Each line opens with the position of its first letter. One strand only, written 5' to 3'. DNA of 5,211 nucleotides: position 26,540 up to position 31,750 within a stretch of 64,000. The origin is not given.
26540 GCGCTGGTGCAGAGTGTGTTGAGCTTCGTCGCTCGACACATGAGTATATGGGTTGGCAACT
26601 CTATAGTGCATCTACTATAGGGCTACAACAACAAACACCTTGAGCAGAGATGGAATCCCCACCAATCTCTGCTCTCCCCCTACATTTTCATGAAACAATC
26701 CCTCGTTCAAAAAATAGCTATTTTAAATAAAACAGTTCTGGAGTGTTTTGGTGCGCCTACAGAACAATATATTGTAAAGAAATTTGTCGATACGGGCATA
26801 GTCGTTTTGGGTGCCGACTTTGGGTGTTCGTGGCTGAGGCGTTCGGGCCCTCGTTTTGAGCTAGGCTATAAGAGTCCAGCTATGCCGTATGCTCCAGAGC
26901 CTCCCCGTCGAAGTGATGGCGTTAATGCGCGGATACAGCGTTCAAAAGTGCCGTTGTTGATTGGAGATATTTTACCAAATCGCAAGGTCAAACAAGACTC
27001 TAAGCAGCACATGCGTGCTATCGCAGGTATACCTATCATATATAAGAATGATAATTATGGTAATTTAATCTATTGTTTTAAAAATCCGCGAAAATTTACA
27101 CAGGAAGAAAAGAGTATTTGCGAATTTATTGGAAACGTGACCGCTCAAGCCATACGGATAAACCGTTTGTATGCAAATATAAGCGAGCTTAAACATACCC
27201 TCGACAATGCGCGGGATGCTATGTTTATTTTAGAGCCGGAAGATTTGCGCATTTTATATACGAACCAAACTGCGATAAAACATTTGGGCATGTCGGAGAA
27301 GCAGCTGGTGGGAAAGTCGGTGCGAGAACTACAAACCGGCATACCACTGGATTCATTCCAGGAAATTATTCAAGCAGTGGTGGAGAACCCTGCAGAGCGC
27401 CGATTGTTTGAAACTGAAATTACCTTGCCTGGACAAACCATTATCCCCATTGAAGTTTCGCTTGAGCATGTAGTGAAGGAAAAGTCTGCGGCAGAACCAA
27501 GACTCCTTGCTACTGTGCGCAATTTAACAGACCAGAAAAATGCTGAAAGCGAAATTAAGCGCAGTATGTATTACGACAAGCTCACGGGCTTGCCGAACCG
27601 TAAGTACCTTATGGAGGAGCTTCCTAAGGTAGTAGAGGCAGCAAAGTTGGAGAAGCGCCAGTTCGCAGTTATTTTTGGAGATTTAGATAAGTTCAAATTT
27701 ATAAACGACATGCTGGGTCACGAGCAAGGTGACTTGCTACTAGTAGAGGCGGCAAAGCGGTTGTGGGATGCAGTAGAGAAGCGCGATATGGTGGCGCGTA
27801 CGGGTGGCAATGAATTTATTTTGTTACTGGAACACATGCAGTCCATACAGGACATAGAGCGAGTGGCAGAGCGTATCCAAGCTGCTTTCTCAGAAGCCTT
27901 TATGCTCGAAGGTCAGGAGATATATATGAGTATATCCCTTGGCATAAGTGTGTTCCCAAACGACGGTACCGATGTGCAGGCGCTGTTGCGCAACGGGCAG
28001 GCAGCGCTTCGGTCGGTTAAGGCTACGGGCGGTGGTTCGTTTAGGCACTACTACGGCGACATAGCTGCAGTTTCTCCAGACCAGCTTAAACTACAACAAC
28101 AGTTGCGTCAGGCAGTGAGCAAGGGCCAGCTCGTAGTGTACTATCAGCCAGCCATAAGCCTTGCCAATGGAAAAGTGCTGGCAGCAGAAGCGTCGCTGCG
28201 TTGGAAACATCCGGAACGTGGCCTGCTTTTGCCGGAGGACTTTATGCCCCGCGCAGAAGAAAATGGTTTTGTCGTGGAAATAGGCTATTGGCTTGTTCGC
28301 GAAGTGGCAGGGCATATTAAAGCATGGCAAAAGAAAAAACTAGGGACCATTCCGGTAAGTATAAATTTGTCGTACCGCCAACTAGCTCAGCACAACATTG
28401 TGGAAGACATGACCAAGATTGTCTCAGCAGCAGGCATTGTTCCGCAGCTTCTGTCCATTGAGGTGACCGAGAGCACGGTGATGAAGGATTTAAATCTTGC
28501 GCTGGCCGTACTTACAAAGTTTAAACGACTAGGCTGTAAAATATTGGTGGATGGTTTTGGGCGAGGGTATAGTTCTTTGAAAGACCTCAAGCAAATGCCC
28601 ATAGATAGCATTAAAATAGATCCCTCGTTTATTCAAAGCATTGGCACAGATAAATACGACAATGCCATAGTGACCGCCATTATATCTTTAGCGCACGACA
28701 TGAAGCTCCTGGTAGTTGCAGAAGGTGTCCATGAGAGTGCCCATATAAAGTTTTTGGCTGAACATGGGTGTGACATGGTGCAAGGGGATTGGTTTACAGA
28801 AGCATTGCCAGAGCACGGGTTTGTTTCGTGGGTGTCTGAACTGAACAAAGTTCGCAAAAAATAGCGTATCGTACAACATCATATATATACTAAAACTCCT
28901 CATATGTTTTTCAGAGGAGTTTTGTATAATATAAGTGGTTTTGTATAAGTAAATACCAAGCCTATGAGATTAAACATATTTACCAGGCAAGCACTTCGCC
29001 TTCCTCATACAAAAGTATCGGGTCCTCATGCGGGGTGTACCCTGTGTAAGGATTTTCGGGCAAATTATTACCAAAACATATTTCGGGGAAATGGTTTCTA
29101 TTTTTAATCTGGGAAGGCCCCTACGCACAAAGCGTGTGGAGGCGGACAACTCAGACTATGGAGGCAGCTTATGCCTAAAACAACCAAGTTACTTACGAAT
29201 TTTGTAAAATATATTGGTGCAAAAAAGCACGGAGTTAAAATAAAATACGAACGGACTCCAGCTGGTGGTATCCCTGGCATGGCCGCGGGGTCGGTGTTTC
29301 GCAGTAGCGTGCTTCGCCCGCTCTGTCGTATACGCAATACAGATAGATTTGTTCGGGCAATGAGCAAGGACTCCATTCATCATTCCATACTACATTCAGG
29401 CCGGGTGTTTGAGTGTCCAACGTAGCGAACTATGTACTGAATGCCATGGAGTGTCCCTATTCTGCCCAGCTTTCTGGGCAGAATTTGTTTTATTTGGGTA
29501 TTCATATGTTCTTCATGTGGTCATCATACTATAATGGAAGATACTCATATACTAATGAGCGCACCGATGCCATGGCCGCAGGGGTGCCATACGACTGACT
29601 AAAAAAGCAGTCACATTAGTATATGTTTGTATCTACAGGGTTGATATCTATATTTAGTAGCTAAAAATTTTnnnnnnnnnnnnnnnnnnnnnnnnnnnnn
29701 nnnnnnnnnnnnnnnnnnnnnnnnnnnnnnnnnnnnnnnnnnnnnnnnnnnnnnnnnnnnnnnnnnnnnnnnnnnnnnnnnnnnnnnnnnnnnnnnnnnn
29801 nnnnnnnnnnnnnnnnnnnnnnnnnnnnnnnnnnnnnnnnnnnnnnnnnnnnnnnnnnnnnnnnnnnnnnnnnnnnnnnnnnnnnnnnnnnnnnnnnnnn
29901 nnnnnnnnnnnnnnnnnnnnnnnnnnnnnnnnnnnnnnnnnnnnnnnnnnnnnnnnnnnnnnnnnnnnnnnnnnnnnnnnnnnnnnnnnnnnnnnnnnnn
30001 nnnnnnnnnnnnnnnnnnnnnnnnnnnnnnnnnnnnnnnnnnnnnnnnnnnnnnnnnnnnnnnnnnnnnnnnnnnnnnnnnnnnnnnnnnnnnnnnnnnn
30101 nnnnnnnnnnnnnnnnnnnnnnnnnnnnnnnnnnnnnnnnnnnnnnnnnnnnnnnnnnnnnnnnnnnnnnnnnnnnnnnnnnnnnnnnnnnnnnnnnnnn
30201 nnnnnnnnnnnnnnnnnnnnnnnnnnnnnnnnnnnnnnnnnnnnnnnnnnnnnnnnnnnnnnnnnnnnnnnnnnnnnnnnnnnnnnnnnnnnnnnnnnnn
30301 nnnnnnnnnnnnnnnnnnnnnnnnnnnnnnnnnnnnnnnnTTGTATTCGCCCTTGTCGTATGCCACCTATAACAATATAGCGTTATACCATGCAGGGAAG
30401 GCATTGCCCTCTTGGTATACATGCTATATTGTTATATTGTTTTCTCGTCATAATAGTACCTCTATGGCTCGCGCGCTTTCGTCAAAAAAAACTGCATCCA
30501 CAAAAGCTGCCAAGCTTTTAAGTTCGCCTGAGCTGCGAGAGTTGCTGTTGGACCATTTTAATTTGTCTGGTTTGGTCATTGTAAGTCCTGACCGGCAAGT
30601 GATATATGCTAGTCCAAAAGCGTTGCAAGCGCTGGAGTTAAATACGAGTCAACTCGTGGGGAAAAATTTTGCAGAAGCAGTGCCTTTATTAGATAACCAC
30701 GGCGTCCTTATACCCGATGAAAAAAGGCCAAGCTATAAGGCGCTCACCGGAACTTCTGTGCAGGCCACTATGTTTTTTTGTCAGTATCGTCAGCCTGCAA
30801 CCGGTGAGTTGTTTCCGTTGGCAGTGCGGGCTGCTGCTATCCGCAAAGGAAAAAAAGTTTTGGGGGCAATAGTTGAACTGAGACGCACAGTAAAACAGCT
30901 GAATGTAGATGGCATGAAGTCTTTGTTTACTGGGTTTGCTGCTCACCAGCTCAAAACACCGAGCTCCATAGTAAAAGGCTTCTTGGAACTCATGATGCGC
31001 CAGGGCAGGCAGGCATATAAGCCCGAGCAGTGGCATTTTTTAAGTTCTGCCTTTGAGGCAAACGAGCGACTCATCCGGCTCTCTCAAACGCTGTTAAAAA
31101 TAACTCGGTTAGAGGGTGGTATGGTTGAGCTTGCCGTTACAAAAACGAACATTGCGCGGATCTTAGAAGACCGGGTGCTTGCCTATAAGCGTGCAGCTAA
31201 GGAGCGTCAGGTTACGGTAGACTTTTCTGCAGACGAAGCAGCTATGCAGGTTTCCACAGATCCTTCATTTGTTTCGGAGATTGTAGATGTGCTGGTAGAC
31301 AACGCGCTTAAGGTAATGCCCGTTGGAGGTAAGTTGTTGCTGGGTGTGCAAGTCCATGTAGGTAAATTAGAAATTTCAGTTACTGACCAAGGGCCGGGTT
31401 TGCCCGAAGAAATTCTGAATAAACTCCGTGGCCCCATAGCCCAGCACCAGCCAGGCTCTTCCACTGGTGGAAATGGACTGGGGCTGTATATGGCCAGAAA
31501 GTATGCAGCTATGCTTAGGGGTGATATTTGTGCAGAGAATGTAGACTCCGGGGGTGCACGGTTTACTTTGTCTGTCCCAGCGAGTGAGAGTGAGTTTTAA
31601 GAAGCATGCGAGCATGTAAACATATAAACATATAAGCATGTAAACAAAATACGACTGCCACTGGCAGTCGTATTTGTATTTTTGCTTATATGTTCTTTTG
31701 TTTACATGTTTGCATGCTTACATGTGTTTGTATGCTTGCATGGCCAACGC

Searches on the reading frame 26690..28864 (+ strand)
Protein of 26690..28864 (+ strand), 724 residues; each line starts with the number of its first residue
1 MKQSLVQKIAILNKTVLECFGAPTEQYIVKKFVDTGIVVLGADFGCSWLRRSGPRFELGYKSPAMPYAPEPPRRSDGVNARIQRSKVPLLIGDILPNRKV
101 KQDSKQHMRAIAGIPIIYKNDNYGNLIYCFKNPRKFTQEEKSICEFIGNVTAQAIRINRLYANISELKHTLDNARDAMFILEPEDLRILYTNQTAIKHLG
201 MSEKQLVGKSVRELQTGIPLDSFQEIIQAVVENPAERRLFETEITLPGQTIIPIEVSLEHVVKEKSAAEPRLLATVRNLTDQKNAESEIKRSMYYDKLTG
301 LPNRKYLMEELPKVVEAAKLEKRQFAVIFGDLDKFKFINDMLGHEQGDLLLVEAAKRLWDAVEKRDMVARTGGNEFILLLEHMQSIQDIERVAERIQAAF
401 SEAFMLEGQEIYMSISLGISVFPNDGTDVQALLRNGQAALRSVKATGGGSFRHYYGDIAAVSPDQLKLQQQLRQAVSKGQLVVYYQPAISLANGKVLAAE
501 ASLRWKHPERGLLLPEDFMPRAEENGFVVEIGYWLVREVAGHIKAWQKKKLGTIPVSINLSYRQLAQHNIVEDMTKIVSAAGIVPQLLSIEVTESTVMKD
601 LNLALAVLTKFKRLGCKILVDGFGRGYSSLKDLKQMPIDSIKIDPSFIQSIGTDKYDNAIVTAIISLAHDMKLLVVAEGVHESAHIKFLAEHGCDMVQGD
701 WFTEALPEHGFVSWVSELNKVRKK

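Call 39: search_protein_families(library=ncbifam, proteins=[window:26690-28864:+], max_evalue=0.00001)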
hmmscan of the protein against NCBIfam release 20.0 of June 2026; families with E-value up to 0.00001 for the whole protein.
window:26690-28864:+ (724 aa): 28 families (the best 25 are shown)
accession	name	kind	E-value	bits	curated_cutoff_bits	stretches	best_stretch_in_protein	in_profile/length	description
NF045675.1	PhdiestaseDibA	equivalog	1.1e-122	410.5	980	1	171-707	84-617/623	phosphodiesterase DibA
NF007474.0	PRK10060.1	equivalog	2e-108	363.3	782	1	187-721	132-660/663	cyclic di-GMP phosphodiesterase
NF052458.1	PhdiestGepA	equivalog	5e-92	309.5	1200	1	279-708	410-834/840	phosphodiesterase GepA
NF008467.0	PRK11359.1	equivalog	5.5e-91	305.8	857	1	281-721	364-798/800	oxygen-sensing cyclic-di-GMP phosphodiesterase DosP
NF053781.1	cdiGMPphdstlr2612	equivalog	5e-87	292.8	1600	1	173-715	723-1265/1268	Tlr1612 family c-di-GMP phosphodiesterase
NF007298.0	PRK09776.1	equivalog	1.5e-64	218.4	1135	1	276-707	667-1098/1111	diguanylate cyclase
NF008807.1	PRK11829.1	equivalog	1.7e-63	214.8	733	1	283-712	232-659/670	biofilm formation regulator HmsP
NF052596.1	RR_EAL_PvrR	equivalog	3.8e-49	167.4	580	1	466-715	141-389/398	response regulator cyclic di-GMP phosphodiesterase PvrR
NF007423.1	PRK09966.1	equivalog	6.4e-43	147.1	325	1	283-439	229-385/390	diguanylate cyclase DgcN/YfiN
NF007839.0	PRK10551.1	equivalog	1.3e-40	139.5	461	1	469-718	265-513/518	cyclic di-GMP phosphodiesterase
NF045673.1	c-di-GMPRcptLapD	equivalog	1.4e-37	129.3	1020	1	272-707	214-646/647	cyclic di-GMP receptor LapD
TIGR00254.1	GGDEF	domain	1e-36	126.1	37.4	1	292-449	4-162/168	diguanylate cyclase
NF038266.1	diguan_SiaD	equivalog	3.4e-33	115.1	290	1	287-447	88-248/252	biofilm regulation diguanylate cyclase SiaD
NF008281.1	PRK11059.1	equivalog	3.3e-32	111.6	663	1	271-705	198-629/633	RNase E specificity factor CsrD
NF007135.0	PRK09581.1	equivalog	1.6e-31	109.6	474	1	284-447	284-448/457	PleD family two-component system response regulator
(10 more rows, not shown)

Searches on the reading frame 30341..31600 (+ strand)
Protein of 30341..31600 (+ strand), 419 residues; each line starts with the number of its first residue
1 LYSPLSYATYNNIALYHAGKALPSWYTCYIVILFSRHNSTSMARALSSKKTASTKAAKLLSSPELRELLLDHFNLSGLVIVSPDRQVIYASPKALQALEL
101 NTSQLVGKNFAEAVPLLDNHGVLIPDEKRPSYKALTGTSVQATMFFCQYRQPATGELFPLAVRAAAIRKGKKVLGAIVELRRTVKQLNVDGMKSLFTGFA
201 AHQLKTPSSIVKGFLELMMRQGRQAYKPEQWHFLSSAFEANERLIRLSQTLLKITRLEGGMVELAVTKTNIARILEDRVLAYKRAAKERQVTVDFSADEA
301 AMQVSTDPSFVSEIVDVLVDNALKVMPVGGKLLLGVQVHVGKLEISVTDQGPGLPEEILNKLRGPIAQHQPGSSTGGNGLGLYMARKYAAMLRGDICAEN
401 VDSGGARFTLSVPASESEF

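Call 39: search_protein_families(library=ncbifam, proteins=[window:30341-31600:+], max_evalue=0.00001)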
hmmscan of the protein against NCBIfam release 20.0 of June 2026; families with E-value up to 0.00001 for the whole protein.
window:30341-31600:+ (419 aa): 62 families (the best 25 are shown)
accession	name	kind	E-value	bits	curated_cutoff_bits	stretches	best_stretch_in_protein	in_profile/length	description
NF046044.1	PnpS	equivalog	3e-31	108.8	400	1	63-413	54-390/390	two-component system histidine kinase PnpS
NF033092.0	HK_WalK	equivalog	5.5e-28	97.9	725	1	161-413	339-593/594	cell wall metabolism sensor histidine kinase WalK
TIGR02966.1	phoR_proteo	equivalog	2.4e-27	95.9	334.2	1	160-410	85-331/333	phosphate regulon sensor histidine kinase PhoR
NF008312.0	PRK11100.1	equivalog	8.1e-25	87.6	356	1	201-414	264-474/477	two-component system sensor histidine kinase CreC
NF047465.1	hybrid_HK_LvrA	exception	4e-23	81.4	1200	1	183-414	191-422/819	hybrid histidine kinase/response regulator LvrA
NF047874.1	MASE3_PAS_HK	subfamily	1.4e-22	80.3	560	1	184-416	388-627/655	MASE3 domain-containing sensor histidine kinase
NF011874.0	PRK15347.1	equivalog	1.5e-22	79.5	852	1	193-416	398-616/921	two component system sensor kinase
NF041880.1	EPS_EpsF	equivalog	2.4e-22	79.1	900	1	179-408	259-485/492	response regulator EpsF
NF041832.1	near_NosP_CTERM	subfamily_domain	3.4e-22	79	400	1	196-416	10-227/370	NahK/ErcS family hybrid sensor histidine kinase/response regulator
TIGR03785.1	marine_sort_HK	equivalog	1.5e-21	76.4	612.2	1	201-413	493-703/703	proteobacterial dedicated sortase system histidine kinase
NF033093.1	HK_VicK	exception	1.6e-21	76.5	680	1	149-414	164-435/448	cell wall metabolism sensor histidine kinase VicK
NF007898.0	PRK10604.1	equivalog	1.5e-19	70.5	478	1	193-415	213-424/433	two-component system sensor histidine kinase RstB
NF045911.1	TCSHisKinNblS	equivalog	1.8e-19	69.6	1000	1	76-335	277-529/621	two-component system sensor histidine kinase NblS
NF041735.1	hist_kin_RppB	equivalog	2.1e-19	69.7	400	1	196-413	219-438/438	two-component system sensor histidine kinase RppB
NF008468.0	PRK11360.1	equivalog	4.2e-19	68.4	646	1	56-417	260-611/616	two-component system sensor histidine kinase AtoS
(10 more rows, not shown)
